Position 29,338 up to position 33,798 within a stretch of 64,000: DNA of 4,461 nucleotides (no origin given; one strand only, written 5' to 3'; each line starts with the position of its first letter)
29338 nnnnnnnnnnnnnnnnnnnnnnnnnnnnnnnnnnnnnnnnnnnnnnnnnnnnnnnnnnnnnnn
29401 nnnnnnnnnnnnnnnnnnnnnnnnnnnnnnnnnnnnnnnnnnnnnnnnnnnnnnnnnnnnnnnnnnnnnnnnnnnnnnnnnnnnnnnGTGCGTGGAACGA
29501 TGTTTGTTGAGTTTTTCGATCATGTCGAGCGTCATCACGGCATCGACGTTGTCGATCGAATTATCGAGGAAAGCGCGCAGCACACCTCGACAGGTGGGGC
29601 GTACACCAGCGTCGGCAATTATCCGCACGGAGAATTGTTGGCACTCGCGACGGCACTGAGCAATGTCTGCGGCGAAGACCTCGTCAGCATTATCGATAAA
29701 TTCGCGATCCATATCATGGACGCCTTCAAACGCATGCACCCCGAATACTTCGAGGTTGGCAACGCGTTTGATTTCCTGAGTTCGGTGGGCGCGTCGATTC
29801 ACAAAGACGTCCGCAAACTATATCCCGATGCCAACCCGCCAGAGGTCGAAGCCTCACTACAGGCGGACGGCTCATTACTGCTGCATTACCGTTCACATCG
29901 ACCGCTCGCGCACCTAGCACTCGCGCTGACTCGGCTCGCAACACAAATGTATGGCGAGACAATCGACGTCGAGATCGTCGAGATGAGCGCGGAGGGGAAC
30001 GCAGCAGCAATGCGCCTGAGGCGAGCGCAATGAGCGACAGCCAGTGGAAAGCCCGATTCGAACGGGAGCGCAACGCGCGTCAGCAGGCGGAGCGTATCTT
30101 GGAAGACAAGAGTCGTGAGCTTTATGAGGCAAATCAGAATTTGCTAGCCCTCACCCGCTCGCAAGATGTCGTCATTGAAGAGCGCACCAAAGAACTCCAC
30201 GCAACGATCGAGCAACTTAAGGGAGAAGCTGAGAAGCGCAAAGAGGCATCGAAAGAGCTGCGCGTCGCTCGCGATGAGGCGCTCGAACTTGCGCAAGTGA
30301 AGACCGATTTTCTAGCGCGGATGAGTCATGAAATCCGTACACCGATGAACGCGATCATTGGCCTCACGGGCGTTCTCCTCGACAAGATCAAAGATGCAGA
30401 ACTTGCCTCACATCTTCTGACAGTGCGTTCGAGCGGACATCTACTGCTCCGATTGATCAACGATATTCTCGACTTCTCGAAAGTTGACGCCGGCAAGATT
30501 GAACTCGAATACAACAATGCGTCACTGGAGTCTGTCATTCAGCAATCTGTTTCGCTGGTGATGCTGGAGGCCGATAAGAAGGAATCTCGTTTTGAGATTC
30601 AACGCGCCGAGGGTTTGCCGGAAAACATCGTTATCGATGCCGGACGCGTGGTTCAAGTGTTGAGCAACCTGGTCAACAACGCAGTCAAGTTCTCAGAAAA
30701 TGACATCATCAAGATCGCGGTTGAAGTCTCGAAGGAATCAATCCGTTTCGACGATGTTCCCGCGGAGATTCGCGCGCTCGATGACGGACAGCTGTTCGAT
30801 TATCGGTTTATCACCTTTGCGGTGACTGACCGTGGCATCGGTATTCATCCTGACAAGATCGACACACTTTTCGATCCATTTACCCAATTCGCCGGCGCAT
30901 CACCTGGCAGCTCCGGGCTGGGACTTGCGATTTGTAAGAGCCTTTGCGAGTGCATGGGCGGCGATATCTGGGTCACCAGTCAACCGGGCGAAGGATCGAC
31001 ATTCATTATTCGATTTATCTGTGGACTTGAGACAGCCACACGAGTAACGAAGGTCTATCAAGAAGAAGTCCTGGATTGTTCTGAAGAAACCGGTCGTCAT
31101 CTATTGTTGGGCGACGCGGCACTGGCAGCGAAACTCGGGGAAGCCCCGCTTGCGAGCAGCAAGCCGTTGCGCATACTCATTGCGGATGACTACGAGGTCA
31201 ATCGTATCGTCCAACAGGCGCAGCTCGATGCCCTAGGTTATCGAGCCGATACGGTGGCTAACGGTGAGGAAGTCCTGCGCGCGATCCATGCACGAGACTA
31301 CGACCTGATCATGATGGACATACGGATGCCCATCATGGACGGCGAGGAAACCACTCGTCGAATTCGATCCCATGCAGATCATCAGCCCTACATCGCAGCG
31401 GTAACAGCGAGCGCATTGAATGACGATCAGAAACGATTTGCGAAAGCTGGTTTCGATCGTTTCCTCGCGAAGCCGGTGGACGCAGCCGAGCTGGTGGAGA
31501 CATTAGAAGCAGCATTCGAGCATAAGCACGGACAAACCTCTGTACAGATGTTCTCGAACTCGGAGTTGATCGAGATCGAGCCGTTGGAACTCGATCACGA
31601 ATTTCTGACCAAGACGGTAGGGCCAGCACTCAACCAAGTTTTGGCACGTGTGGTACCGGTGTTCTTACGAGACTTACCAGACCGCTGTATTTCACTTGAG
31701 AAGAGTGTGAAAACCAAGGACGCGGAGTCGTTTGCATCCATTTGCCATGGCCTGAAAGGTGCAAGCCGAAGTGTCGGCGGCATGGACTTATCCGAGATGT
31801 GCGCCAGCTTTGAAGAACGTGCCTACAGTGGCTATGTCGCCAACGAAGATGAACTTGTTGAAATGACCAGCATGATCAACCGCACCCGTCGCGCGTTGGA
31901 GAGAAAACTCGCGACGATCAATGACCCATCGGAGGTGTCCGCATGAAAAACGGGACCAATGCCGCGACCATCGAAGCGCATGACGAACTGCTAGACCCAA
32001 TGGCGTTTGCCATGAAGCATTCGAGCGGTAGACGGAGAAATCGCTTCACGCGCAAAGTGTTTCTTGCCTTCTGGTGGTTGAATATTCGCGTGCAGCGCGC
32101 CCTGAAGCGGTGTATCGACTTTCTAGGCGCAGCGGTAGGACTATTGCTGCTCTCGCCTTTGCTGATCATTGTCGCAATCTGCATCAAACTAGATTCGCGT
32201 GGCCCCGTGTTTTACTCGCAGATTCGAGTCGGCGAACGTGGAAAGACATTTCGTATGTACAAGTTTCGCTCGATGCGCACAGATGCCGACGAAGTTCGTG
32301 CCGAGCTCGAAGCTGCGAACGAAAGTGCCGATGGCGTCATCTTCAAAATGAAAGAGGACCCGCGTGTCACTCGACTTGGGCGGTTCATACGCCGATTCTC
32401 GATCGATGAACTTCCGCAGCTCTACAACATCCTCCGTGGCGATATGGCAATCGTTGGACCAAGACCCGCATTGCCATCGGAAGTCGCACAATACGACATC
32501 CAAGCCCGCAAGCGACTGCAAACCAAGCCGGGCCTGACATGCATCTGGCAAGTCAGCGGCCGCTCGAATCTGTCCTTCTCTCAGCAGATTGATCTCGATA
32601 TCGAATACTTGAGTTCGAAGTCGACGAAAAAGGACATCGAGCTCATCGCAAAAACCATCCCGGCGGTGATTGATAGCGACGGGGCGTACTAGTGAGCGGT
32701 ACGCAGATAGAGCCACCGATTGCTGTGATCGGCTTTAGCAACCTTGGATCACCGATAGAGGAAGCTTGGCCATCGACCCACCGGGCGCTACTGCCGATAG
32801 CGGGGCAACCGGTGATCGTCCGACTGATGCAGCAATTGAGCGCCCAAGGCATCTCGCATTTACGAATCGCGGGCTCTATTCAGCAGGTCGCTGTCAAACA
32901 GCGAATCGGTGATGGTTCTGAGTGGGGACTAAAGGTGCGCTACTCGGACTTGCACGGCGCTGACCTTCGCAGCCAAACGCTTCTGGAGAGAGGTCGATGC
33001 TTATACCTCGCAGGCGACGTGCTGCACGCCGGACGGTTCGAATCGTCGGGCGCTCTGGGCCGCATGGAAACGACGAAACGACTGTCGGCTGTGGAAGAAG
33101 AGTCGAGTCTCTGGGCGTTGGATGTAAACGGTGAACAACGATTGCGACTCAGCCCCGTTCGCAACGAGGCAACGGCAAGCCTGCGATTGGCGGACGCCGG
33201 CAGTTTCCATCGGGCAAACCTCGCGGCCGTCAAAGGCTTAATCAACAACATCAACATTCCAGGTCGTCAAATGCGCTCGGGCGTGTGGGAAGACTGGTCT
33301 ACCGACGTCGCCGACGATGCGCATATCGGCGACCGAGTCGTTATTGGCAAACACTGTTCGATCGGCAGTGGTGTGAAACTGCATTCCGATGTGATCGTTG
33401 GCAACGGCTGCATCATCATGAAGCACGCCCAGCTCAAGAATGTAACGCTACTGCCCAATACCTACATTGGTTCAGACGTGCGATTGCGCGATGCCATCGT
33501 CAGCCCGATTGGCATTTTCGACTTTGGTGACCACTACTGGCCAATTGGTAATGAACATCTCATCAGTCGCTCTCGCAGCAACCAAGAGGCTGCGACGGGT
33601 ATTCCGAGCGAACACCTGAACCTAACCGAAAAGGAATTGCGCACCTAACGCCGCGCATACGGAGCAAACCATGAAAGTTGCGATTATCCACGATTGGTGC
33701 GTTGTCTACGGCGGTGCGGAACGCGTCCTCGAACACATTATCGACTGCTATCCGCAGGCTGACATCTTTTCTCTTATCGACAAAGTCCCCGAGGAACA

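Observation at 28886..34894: H-NOX nitric-oxide sensor and its hybrid kinase are translationally coupled to the priming glycosyltransferase of an EPS locus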

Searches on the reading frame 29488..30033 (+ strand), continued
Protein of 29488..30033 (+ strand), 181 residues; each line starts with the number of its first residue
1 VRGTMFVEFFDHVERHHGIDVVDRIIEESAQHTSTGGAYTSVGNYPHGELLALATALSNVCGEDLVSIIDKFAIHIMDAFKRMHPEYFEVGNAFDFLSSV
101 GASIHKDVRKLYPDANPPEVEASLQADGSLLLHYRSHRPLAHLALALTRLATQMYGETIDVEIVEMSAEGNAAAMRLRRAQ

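Call 48: search_protein_families(library=pfam, proteins=[L011:1661-2896:-, L011:2911-5634:-, L011:5659-8586:-, L011:8600-9271:-, L011:9292-9804:-, L011:9995-10546:+, L011:10557-13871:+, L011:13875-15251:+, L011:15395-16984:+], max_evalue=0.0001)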
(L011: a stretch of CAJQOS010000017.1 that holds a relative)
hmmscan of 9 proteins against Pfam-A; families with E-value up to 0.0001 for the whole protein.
L011:1661-2896:- (411 aa): 1 family
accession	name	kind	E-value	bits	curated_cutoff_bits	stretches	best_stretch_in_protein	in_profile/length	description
PF02706.20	Wzz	-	1.5e-06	28.9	25.5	1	18-117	5-88/91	Chain length determinant protein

L011:2911-5634:- (907 aa): 3 families
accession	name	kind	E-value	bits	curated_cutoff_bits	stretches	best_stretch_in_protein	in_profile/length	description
PF10531.15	SLBB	-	2.1e-52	175.2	27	5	431-475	1-45/55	SLBB domain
PF22461.2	SLBB_2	-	1.1e-39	134.9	27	3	432-494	3-51/79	SLBB domain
PF02563.21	Poly_export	-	2.4e-12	47.3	28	1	177-251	2-76/77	Polysaccharide biosynthesis/export protein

L011:5659-8586:- (975 aa): 6 families
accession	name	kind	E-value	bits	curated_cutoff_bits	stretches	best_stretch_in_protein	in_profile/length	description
PF03808.19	Glyco_tran_WecG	-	2.3e-51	174.4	27.4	1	69-237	2-168/168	Glycosyl transferase WecG/TagA/CpsF family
PF00534.26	Glycos_transf_1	-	1.4e-19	70.7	26.4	1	800-944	14-162/172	Glycosyl transferases group 1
PF13692.12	Glyco_trans_1_4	-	2.6e-18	67.1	27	1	802-934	2-136/142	Glycosyl transferases group 1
PF00535.33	Glycos_transf_2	-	6.9e-10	39.5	23.3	1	285-419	2-131/168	Glycosyl transferase family 2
PF20706.3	GT4-conflict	-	4.7e-05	23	26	0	798-914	194-322/385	Family 4 Glycosyltransferase in conflict systems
PF13579.12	Glyco_trans_4_4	-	7.1e-05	23.6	29.7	0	620-769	18-156/158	Glycosyl transferase 4-like domain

L011:8600-9271:- (223 aa): 1 family
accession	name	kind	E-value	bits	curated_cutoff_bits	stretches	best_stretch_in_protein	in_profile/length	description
PF02397.22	Bac_transf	-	2.8e-44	151.2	27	1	37-217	7-178/179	Bacterial sugar transferase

L011:9292-9804:- (170 aa): 0 families

L011:9995-10546:+ (183 aa): 1 family
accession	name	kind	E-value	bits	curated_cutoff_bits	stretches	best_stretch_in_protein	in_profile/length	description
PF07700.20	HNOB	-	1.6e-37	129.4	25.5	1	4-162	1-161/163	Haem-NO-binding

L011:10557-13871:+ (1104 aa): 9 families
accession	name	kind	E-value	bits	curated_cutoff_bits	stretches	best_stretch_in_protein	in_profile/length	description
PF02518.31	HATPase_c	-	7.4e-28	97.7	26.4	1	574-689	1-110/111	Histidine kinase-, DNA gyrase B-, and HSP90-like ATPase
PF00072.30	Response_reg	-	1.1e-25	90.4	30.2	1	845-953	1-109/111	Response regulator receiver domain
PF00512.31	HisKA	-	3e-19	69.2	26.9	1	462-527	1-66/66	His Kinase A (phospho-acceptor) domain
PF13426.13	PAS_9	-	4.2e-19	69.2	27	1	215-312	2-102/103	PAS domain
PF08448.16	PAS_4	-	7.6e-16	58.8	23.1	1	94-198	8-110/110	PAS fold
PF00989.32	PAS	-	8.9e-16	58.4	22.6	1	95-186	15-106/113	PAS fold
PF08447.18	PAS_3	-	3.4e-13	50.1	25.6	1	105-188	3-87/89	PAS fold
PF13188.13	PAS_8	-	1.4e-11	44.3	21.8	1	209-258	6-55/65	PAS domain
PF01627.28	Hpt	-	3.8e-06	27.5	24.6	1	1011-1086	1-73/84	Hpt domain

L011:13875-15251:+ (458 aa): 10 families
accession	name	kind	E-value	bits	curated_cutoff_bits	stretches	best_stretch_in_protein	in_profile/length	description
PF00158.32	Sigma54_activat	-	4.1e-66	222.3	20.2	1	148-314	2-168/168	Sigma-54 interaction domain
PF00072.30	Response_reg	-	8.5e-25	87.5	30.2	1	11-118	2-110/111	Response regulator receiver domain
PF14532.12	Sigma54_activ_2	-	1.3e-20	74.5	25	1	148-318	1-138/138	Sigma-54 interaction domain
PF25601.1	AAA_lid_14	-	2e-19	69.6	27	1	320-389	2-70/87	AAA+ ATPase lid domain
PF00004.35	AAA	-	7.1e-12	46.4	21.2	1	171-304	1-122/131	ATPase family associated with various cellular activities (AAA)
PF07728.20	AAA_5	-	3.9e-09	37.1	22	1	171-290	2-124/139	AAA domain (dynein-related subfamily)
PF13191.12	AAA_16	-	2.8e-08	34.9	32.6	1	154-223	9-85/167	AAA ATPase domain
PF02954.25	HTH_8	-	2e-07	31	22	1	408-448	1-41/42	Bacterial regulatory protein, Fis family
PF13401.12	AAA_22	-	2.9e-07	31.3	27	1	167-264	4-109/130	AAA domain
PF01078.27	Mg_chelatase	-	2.4e-06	27.5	20.3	0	226-266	93-133/207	Magnesium chelatase, subunit ChlI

L011:15395-16984:+ (529 aa): 4 families
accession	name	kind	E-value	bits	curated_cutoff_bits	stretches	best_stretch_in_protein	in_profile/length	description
PF02562.22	PhoH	-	6.4e-44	150.3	27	1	273-523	2-198/205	PhoH-like protein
PF13638.12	PIN_4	-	2.3e-27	96.3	21.9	1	27-186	1-131/132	PIN domain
PF13604.12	AAA_30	-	4.4e-10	40.1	27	0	444-486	88-131/191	AAA domain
PF13245.12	AAA_19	-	1.2e-05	26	25.1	0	294-484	13-130/134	AAA domain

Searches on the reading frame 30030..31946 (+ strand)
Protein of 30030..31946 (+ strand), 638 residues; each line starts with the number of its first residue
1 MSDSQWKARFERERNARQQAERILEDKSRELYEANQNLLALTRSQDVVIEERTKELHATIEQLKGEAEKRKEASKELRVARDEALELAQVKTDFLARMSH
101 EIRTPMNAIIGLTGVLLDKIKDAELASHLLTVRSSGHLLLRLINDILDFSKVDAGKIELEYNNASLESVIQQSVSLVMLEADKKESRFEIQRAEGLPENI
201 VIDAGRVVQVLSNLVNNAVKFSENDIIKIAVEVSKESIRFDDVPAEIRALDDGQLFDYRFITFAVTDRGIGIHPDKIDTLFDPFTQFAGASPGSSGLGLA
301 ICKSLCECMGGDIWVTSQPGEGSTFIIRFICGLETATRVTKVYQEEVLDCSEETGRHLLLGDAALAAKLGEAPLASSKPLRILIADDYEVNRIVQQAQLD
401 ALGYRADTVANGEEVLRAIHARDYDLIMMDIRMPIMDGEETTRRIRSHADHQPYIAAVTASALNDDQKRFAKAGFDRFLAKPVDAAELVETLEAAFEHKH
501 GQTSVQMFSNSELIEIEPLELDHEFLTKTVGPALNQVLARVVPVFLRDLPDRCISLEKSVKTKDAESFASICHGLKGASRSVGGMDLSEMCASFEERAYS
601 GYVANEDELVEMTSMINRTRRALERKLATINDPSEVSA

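Call 3: search_protein_families(library=pfam, proteins=[window:30030-31946:+], max_evalue=0.01)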
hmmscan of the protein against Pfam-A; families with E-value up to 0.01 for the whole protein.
window:30030-31946:+ (638 aa): 5 families
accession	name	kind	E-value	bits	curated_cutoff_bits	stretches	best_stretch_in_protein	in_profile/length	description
PF02518.31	HATPase_c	-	7.2e-24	84.8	26.4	1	203-329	2-107/111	Histidine kinase-, DNA gyrase B-, and HSP90-like ATPase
PF00072.30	Response_reg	-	7.3e-24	84.5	30.2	1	382-492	1-110/111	Response regulator receiver domain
PF00512.31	HisKA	-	3.1e-17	62.8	26.9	1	91-155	2-66/66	His Kinase A (phospho-acceptor) domain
PF01627.28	Hpt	-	1.3e-08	35.4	24.6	1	542-620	3-82/84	Hpt domain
PF23198.2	PDE8A_N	-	2.3e-06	28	29.6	1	386-483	19-119/147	PDE8A-like, N-terminal domain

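Call 27: search_protein_families(library=ncbifam, proteins=[window:30030-31946:+], max_evalue=0.001)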
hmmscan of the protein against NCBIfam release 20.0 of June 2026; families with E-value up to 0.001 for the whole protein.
window:30030-31946:+ (638 aa): 136 families (the best 25 are shown)
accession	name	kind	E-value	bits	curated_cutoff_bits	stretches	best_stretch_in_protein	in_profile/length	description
TIGR02956.1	TMAO_torS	equivalog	4.2e-98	329.6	676.5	1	30-624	410-965/967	TMAO reductase system sensor histidine kinase/response regulator TorS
NF008318.0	PRK11107.1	equivalog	2.9e-86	290.4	890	2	49-340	258-527/920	two-component sensor histidine kinase BarA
NF008302.0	PRK11091.1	equivalog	6.6e-81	272.6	838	2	82-334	273-508/779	aerobic respiration two-component sensor histidine kinase ArcB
NF011874.0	PRK15347.1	equivalog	1.9e-76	257.8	852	3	380-619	691-914/921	two component system sensor kinase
NF041947.1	LuxQ_Vibrio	equivalog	7.3e-74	249.1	1200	1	72-493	453-836/843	quorum-sensing autoinducer 2 sensor kinase/phosphatase LuxQ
NF045901.1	HisKinLetSLeg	equivalog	2e-67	227.9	1650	2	48-329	250-516/906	two-component system sensor histidine kinase LetS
NF008099.0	PRK10841.1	equivalog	4.9e-65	219.8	920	2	83-329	462-688/949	two-component system sensor histidine kinase RcsC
NF038297.2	hybrid_HK_HrmK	equivalog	9.8e-62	209.4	725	2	34-240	179-386/607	hybrid histidine kinase/response regulator HrmK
NF007420.1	PRK09959.1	equivalog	7.6e-46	156.2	1995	2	74-330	695-935/1197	acid-sensing system histidine kinase EvgS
NF008543.0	PRK11466.1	equivalog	1.3e-45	155.6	982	2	60-369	413-696/914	TMAO reductase system sensor histidine kinase/response regulator TorS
NF046044.1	PnpS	equivalog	1.7e-40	139.3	400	1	71-329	148-389/390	two-component system histidine kinase PnpS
NF047465.1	hybrid_HK_LvrA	exception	1.7e-38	132.2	1200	1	25-491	136-579/819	hybrid histidine kinase/response regulator LvrA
NF047874.1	MASE3_PAS_HK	subfamily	1.5e-35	123.1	560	2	6-238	318-552/655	MASE3 domain-containing sensor histidine kinase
NF041880.1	EPS_EpsF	equivalog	1.7e-35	122.5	900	2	86-326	268-488/492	response regulator EpsF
NF033092.0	HK_WalK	equivalog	1e-32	113.5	725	1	87-328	368-591/594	cell wall metabolism sensor histidine kinase WalK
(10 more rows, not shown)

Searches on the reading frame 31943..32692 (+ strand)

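Call 3: search_protein_families(library=pfam, proteins=[window:31943-32692:+], max_evalue=0.01)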
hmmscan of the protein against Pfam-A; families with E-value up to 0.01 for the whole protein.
window:31943-32692:+ (249 aa): 1 family
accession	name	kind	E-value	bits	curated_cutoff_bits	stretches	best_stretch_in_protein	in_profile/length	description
PF02397.22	Bac_transf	-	1.7e-65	220.4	27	1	55-243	1-178/179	Bacterial sugar transferase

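Call 27: search_protein_families(library=ncbifam, proteins=[window:31943-32692:+], max_evalue=0.001)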
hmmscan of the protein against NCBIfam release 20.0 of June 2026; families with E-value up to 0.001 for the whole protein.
window:31943-32692:+ (249 aa): 10 families
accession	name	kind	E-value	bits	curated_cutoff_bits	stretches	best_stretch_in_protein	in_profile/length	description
TIGR03025.1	EPS_sugtrans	subfamily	9.4e-83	278.9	295.55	1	49-249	252-445/445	exopolysaccharide biosynthesis polyprenyl glycosylphosphotransferase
NF041877.1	EPS_EpsZ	equivalog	2.7e-82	276.9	800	1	50-248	261-458/459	exopolysaccharide biosynthesis polyisoprenyl-phosphate hexose-1-phosphate transferase EpsZ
TIGR03022.1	WbaP_sugtrans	subfamily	4.2e-72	243.8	403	1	47-249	251-456/456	undecaprenyl-phosphate galactose phosphotransferase WbaP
TIGR03023.1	WcaJ_sugtrans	equivalog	2e-66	225.2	410.75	1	50-249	258-453/453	undecaprenyl-phosphate glucose phosphotransferase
NF052601.1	undeca_RfbP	equivalog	1.1e-60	204.9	330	1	46-243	36-236/244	undecaprenyl-phosphate galactose phosphotransferase family protein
NF011751.0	PRK15204.1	equivalog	7.3e-48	163.3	907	1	46-249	271-476/476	undecaprenyl-phosphate galactose phosphotransferase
TIGR03013.1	EpsB_2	subfamily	4.6e-45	154.5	393.35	1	50-247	250-441/443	TIGR03013 family XrtA/PEP-CTERM system glycosyltransferase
NF050817.1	PolSacchBiosHfsE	equivalog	5.7e-39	134.1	750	1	52-243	269-460/467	polysaccharide biosynthesis protein HfsE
NF007518.0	PRK10124.1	equivalog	1.8e-36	125.9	684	1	50-239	269-454/464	undecaprenyl-phosphate glucose phosphotransferase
NF045514.1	glycotran_HepC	equivalog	7.4e-30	103.9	140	1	50-176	112-212/220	heterocyst development glycosyltransferase HepC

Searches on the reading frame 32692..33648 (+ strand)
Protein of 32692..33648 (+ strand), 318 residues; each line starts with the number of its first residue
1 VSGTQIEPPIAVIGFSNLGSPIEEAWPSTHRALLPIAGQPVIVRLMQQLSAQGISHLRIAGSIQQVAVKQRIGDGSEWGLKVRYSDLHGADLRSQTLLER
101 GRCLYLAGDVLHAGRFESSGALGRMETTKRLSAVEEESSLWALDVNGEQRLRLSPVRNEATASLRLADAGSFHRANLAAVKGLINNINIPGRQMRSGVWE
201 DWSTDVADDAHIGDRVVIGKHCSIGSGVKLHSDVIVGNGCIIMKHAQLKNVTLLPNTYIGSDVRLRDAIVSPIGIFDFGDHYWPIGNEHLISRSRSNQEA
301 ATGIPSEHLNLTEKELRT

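Call 3: search_protein_families(library=pfam, proteins=[window:32692-33648:+], max_evalue=0.01)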
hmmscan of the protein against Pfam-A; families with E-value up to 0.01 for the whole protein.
window:32692-33648:+ (318 aa): 6 families
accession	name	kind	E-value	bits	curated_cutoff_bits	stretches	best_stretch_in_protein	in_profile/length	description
PF00132.30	Hexapep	-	2.6e-10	40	27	2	209-242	1-34/36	Bacterial transferase hexapeptide (six repeats)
PF25084.1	LbH_EIF2B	-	7e-10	39.3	54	1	197-271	3-76/105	EIF2B subunit epsilon LbH domain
PF14602.12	Hexapep_2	-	2.8e-05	24.2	27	1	212-242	4-32/34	Hexapeptide repeat of succinyl-transferase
PF21711.3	DCTN5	-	0.002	18.3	40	1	200-261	74-136/182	Dynactin subunit 5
PF24894.1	Hexapep_GlmU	-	0.0041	17.7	23.3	0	217-270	20-71/104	GlmU-like, C-terminal hexapeptide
PF25087.1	GMPPB_C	-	0.0069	16.5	39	0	216-260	11-60/110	GMPPB C-terminal domain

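Call 27: search_protein_families(library=ncbifam, proteins=[window:32692-33648:+], max_evalue=0.001)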
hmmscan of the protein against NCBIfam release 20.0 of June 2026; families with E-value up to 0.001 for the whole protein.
window:32692-33648:+ (318 aa): 16 families
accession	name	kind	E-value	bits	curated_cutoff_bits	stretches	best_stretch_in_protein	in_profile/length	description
NF052502.1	man1P_GTase_Rv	exception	1.7e-14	53.5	440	2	28-85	20-77/352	mannose-1-phosphate guanylyltransferase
TIGR03992.1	Arch_glmU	subfamily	3.2e-10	39.5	292.1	1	200-270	233-304/393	bifunctional sugar-1-phosphate nucleotidylyltransferase/acetyltransferase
TIGR01853.1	lipid_A_lpxD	equivalog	7.9e-09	34.9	242.5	1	203-281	104-181/325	UDP-3-O-(3-hydroxymyristoyl)glucosamine N-acyltransferase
NF002060.0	PRK00892.1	subfamily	6.3e-08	32.1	207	1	201-267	111-178/345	UDP-3-O-(3-hydroxymyristoyl)glucosamine N-acyltransferase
NF045761.1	NAMPUrTaseMurU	equivalog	3.4e-07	30.4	250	1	30-87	22-79/226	N-acetylmuramate alpha-1-phosphate uridylyltransferase MurU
TIGR01208.1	rmlA_long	equivalog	7.4e-07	28.4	320.25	0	28-84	19-76/353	glucose-1-phosphate thymidylyltransferase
TIGR01852.1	lipid_A_lpxA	equivalog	1.8e-05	24.2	231.05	1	206-262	7-64/254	acyl-ACP--UDP-N-acetylglucosamine O-acyltransferase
NF053794.1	beta_CO2some_M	equivalog_domain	1.8e-05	24.1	550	1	193-261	87-154/320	beta-carboxysome scaffolding protein CcmM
NF003657.0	PRK05289.1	equivalog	1.9e-05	23.9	226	1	206-262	12-69/264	acyl-ACP--UDP-N-acetylglucosamine O-acyltransferase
TIGR03570.1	NeuD_NnaD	subfamily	6.1e-05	22.7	160.8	1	208-248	152-192/202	NeuD/PglB/VioB family sugar acetyltransferase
NF010935.0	PRK14355.1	equivalog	0.0001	21.1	718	1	207-270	260-323/459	bifunctional UDP-N-acetylglucosamine diphosphorylase/glucosamine-1-phosphate N-acetyltransferase GlmU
NF012024.0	PRK15480.1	equivalog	0.00014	21.1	588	1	30-93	25-89/292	glucose-1-phosphate thymidylyltransferase RfbA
TIGR01207.1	rmlA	equivalog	0.00014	21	360.65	1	30-87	21-79/286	glucose-1-phosphate thymidylyltransferase RfbA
NF041173.1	Sug_nt_acttase_Thmprot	equivalog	0.00022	20.3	600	1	203-270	236-304/405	bifunctional sugar-1-phosphate nucleotidylyltransferase/acetyltransferase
TIGR01173.1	glmU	equivalog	0.00024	20.1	366.85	0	204-267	269-331/452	bifunctional UDP-N-acetylglucosamine diphosphorylase/glucosamine-1-phosphate N-acetyltransferase GlmU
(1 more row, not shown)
